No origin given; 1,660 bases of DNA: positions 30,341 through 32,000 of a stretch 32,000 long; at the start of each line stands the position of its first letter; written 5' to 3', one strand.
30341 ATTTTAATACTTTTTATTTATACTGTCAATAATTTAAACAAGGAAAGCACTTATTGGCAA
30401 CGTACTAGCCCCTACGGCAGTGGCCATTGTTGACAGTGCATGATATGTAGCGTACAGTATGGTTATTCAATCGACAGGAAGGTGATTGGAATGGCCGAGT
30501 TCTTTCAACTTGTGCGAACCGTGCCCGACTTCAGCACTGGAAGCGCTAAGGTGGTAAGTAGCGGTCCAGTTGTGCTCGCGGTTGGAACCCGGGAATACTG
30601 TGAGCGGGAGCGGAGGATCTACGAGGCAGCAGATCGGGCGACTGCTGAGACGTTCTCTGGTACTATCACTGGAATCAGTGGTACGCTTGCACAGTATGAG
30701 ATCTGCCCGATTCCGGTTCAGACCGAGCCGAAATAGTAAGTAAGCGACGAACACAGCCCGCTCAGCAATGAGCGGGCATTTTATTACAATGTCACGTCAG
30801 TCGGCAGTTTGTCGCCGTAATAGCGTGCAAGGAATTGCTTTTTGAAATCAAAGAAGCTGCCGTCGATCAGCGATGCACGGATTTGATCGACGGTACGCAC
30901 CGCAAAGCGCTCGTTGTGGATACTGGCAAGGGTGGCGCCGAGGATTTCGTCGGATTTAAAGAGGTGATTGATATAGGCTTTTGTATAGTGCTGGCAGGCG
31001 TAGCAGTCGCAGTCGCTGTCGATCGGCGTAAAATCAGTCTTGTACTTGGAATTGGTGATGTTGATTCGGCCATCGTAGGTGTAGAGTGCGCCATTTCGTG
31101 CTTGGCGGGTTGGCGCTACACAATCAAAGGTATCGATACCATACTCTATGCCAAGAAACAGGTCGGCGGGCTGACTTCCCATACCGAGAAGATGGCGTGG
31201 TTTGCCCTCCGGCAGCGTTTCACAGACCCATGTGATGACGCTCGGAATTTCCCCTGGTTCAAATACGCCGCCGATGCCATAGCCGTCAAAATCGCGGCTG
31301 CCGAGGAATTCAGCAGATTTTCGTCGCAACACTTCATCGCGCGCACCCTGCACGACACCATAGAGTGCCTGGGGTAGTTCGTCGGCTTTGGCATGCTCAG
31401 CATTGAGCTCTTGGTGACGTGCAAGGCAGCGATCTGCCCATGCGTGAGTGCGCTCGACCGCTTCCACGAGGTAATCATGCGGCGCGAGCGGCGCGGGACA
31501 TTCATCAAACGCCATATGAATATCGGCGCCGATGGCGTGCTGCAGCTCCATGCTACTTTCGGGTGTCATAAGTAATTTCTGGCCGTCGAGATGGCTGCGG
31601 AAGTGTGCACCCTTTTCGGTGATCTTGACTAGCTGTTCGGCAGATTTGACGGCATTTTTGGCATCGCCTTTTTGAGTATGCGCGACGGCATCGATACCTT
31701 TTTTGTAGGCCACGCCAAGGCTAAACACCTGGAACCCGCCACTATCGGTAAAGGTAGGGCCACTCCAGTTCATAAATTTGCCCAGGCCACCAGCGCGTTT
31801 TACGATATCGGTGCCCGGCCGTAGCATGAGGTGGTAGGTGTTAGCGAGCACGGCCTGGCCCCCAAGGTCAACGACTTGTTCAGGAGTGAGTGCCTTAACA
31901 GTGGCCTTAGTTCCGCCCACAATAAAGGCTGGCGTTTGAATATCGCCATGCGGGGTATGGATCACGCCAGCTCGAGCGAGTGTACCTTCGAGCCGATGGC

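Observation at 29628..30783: Divergent two-gene high-GC module inserted between the queuosine-salvage partners yhhQ and tgt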

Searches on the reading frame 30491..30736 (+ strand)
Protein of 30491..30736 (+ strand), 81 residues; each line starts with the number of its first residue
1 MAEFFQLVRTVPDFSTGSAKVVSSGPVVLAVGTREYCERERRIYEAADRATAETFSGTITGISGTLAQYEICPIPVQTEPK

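Call 6: search_protein_families(library=pfam, proteins=[window:30491-30736:+], max_evalue=1)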
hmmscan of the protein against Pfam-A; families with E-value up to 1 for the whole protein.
window:30491-30736:+ (81 aa): 0 families

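Call 7: search_protein_families(library=ncbifam, proteins=[window:30491-30736:+], max_evalue=1)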
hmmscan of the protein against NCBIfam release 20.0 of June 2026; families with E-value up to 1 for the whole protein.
window:30491-30736:+ (81 aa): 0 families

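Call 8: search_protein_families(library=padloc, proteins=[window:30491-30736:+], max_evalue=1)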
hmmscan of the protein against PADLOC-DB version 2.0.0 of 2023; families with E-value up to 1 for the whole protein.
window:30491-30736:+ (81 aa): 0 families

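Call 9: search_protein_families(library=phrogs, proteins=[window:30491-30736:+], max_evalue=1)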
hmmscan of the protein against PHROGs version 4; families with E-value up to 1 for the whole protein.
window:30491-30736:+ (81 aa): 2 families
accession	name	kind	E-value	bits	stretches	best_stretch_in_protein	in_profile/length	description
phrog_18275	-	unknown function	0.013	16.5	1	50-78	121-149/164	-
phrog_6128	-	unknown function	0.27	9.9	1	13-64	723-775/1200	-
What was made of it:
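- Tried and rejected: phrog_18275, E 0.013, for ORF81 (call 9).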

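Call 12: find_homologous_proteins(query=window:30491-30736:+, max_evalue=0.01)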
Query window:30491-30736:+ (81 aa): 1 proteins with E <= 0.01 among 1 candidates.
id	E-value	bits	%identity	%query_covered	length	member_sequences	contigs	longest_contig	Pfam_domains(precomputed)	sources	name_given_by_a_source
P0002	1.8e-45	170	100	100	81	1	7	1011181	-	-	-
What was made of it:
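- On Orphan / de novo gene (ORF81): Only self-hits in 5.8 billion proteins (call 12).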

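Call 14: find_encoding_contigs(protein=P0002, flank=10000, max_places=10)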
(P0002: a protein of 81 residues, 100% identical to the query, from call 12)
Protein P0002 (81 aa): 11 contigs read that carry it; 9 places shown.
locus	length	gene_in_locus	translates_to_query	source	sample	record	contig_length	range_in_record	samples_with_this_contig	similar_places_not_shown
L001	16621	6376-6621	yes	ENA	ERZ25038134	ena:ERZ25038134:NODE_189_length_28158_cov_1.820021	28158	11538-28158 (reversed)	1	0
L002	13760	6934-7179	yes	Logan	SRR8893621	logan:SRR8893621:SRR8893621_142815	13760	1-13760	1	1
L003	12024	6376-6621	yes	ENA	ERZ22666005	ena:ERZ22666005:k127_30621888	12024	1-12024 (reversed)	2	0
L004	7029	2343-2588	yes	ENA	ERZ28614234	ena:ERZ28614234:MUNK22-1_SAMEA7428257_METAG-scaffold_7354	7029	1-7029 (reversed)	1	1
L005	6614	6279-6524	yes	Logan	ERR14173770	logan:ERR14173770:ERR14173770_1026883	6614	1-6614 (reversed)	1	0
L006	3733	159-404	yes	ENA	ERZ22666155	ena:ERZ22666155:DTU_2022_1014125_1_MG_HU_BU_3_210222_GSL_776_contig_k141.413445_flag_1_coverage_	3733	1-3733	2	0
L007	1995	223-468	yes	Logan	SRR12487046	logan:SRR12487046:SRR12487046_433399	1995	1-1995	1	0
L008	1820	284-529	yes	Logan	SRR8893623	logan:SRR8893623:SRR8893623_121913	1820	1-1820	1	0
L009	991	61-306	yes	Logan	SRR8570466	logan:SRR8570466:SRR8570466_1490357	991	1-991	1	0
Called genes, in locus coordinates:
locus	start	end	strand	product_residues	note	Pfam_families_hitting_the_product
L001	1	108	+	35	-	?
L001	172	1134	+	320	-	PF01351:RNase_HII, PF02021:UPF0102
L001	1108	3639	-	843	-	PF17900:Peptidase_M1_N, PF01433:Peptidase_M1, PF11838:ERAP1_C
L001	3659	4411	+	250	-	PF07510:GmrSD_C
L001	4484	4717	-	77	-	-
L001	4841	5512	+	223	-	PF02592:Vut_1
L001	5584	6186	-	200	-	-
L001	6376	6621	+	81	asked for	-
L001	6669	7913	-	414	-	PF01702:TGT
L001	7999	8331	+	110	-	-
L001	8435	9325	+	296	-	-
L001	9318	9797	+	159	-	PF00583:Acetyltransf_1, PF13673:Acetyltransf_10 (weak), PF13508:Acetyltransf_7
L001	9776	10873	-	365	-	PF02547:Queuosine_synth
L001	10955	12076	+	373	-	PF08529:NusA_N, PF00575:S1, PF13184:KH_NusA_1st, PF07650:KH_2 (weak), PF26594:KH_NusA_2nd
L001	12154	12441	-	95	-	-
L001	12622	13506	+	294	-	PF00665:rve, PF13683:rve_3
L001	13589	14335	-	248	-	PF12158:DUF3592 (faint)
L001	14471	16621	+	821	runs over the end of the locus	PF02861:Clp_N, PF23569:NBD_SMAX1 (weak), PF00004:AAA, PF17871:AAA_lid_9, PF00004:AAA, PF07724:AAA_2, PF07728:AAA_5, PF10431:ClpB_D2-small, +10 more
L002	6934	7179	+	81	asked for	-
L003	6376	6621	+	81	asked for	-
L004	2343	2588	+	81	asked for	-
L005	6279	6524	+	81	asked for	-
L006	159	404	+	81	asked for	-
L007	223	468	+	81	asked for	-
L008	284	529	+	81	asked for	-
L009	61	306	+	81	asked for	-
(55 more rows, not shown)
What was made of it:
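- Checked: The window end cuts it; it is 414 aa in L001 (call 14).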

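Call 20: search_solved_structures(query=window:30491-30736:+, max_evalue=10)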
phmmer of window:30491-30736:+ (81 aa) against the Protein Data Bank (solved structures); distinct sequences matched with E-value up to 10: 2.
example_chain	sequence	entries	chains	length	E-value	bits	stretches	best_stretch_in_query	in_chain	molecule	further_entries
9f5x_Y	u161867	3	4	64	0.46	14.4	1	7-62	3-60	P9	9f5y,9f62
9p3f_A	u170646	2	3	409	1.5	12.9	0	9-69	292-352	Rv3035, BamB-like protein binding protein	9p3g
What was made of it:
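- Tried and rejected: PDB chain 9f5x_Y (P9), E 0.46 (call 20).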

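Call 22: find_related_loci(query=L001:6669-7913:-, collection=genome_contigs, flank=6000)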
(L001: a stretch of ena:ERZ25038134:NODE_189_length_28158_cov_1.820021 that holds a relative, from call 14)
Query L001:6669-7913:- (414 aa) in genome_contigs; peptide patterns used: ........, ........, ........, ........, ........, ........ (x = any residue, [..] = any of these).
600 stretches matched a pattern (row limit reached: there are more); 581 encode a relative of the query (tblastn E <= 1e-3); the best 80 are kept; 80 distinct loci.
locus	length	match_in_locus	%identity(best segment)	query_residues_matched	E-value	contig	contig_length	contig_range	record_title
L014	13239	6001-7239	85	1-414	0e+0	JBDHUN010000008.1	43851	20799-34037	MAG: Candidatus Saccharimonas sp. isolate AS-MESO-3CA.158 NODE_3394_length_43851_cov_7.963197, whole genome shotgun sequ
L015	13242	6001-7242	78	1-414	0e+0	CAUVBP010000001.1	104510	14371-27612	MAG TPA_asm: uncultured Candidatus Saccharibacteria bacterium isolate SRR23388450_bin.2_MetaWRAP_v1.3_MAG genome assembl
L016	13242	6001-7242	77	1-414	0e+0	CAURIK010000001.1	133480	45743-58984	MAG TPA_asm: uncultured Candidatus Saccharibacteria bacterium isolate ERR9969088_bin.21_MetaWRAP_v1.3_MAG genome assembl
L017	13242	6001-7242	77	1-414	0e+0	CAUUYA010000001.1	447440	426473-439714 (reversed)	MAG TPA_asm: uncultured Candidatus Saccharibacteria bacterium isolate SRR23388468_bin.28_MetaWRAP_v1.3_MAG genome assemb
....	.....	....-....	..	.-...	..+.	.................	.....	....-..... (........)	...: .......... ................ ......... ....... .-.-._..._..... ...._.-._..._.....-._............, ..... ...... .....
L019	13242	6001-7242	77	1-414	0e+0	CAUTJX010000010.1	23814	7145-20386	MAG TPA_asm: uncultured Candidatus Saccharibacteria bacterium isolate DRR247343_bin.1_MetaWRAP_v1.3_MAG genome assembly,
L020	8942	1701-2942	77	1-414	0e+0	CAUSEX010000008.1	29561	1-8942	MAG TPA_asm: uncultured Candidatus Saccharibacteria bacterium isolate SRR5395396_bin.19_MetaWRAP_v1.3_MAG genome assembl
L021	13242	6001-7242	77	1-414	0e+0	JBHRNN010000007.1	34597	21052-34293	MAG: Candidatus Saccharimonas sp. isolate 758__bin.19 NODE_149_length_34597_cov_22.9962_ID_31623, whole genome shotgun s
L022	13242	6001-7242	77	1-414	0e+0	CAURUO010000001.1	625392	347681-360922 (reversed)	MAG TPA_asm: uncultured Candidatus Saccharibacteria bacterium isolate ERR9969160_bin.27_MetaWRAP_v1.3_MAG genome assembl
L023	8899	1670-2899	74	5-414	0e+0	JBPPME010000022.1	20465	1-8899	MAG: Candidatus Saccharimonadales bacterium isolate BIOS2019_out_127 k131_988668, whole genome shotgun sequence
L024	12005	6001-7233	76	3-414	0e+0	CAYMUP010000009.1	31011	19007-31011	MAG TPA_asm: uncultured Candidatus Saccharibacteria bacterium isolate SRP286056_co1_462 genome assembly, contig: NODE_16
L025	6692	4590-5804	74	1-405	0e+0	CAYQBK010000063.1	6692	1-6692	MAG TPA_asm: uncultured Candidatus Saccharibacteria bacterium isolate SRP135725_co2_491 genome assembly, contig: k141_59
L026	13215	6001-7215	74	1-405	0e+0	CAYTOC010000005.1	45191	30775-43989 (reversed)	MAG TPA_asm: uncultured Candidatus Saccharibacteria bacterium isolate SRP344714_co2_497 genome assembly, contig: NODE_19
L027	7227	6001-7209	73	4-406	0e+0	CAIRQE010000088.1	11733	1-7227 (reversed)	uncultured bacterium isolate KR2_bin-0756 genome assembly, contig: bin-0756:088/136, whole genome shotgun sequence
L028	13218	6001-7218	72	1-406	0e+0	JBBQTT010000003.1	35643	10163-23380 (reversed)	MAG: Candidatus Saccharimonadales bacterium isolate Co_metawrap_1856 Cmw_1856_k141_7102677_length_35643_cov_15.9983, who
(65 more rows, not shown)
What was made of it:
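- Organism: the closest TGT matches are Saccharimonas/Saccharibacteria metagenome-assembled genomes (call 22).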

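Call 34: predict_structure(protein=window:30491-30736:+)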
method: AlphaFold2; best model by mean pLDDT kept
length: 81 residues; sequences in the alignment: 1
mean_pLDDT: 49.8   pTM: 0.38
mean pLDDT of the five models: 49.8, 47.5, 46.4, 45.3, 44.9
residues with pLDDT >= 90: 0; 70-90: 2; 50-70: 34; < 50: 45
segments of 3 or more residues with pLDDT < 50: 1-18, 47-65, 77-81
pLDDT, mean of each block of 10 residues (from residue 1): 38 46 53 67 53 42 48 51 35
secondary structure, 60 per line:
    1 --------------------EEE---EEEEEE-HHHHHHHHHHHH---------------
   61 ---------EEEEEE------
elements in order: E21-23 E27-32 H34-45 E70-75
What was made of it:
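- AF2 pLDDT is 50 (call 34).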

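Call 84: search_dna_similar(query=window:30491-30736:+, collection=phages, mode=protein, max_evalue=1)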
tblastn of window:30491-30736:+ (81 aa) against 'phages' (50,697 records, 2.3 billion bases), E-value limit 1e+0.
No match.

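Call 85: search_dna_similar(query=window:30491-30736:+, collection=plasmids, mode=protein, max_evalue=1)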
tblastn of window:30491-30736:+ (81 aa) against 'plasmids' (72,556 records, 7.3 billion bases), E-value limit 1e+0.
No match.
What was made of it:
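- No homologues (calls 12, 20, 84, 85).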

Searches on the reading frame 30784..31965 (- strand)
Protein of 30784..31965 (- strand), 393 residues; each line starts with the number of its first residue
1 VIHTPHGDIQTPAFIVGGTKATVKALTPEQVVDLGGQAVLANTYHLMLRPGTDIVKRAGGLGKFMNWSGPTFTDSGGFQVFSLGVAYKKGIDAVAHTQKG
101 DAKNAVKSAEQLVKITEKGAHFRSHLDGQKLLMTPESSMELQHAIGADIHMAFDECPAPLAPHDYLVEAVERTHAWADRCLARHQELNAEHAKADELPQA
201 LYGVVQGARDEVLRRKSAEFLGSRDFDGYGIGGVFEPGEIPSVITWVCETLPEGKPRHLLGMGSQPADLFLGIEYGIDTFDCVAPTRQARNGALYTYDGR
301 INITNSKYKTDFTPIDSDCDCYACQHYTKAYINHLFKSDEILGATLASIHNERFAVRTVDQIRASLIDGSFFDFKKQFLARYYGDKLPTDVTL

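Call 6: search_protein_families(library=pfam, proteins=[window:30784-31965:-], max_evalue=1)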
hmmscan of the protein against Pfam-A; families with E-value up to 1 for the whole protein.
window:30784-31965:- (393 aa): 1 family
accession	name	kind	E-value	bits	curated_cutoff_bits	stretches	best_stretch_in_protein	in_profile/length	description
PF01702.25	TGT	-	1.9e-126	422.4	26.3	1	2-383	8-356/357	Queuine tRNA-ribosyltransferase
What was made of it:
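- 30784..32000 (-): tgt (bacterial tRNA-guanine transglycosylase) on the right flank; its 5' end lies beyond the window. Pfam PF01702 1.9e-126 (call 6).
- Checked: tgt from 30784 on the minus strand, Pfam TGT 1.9e-126 (call 6).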
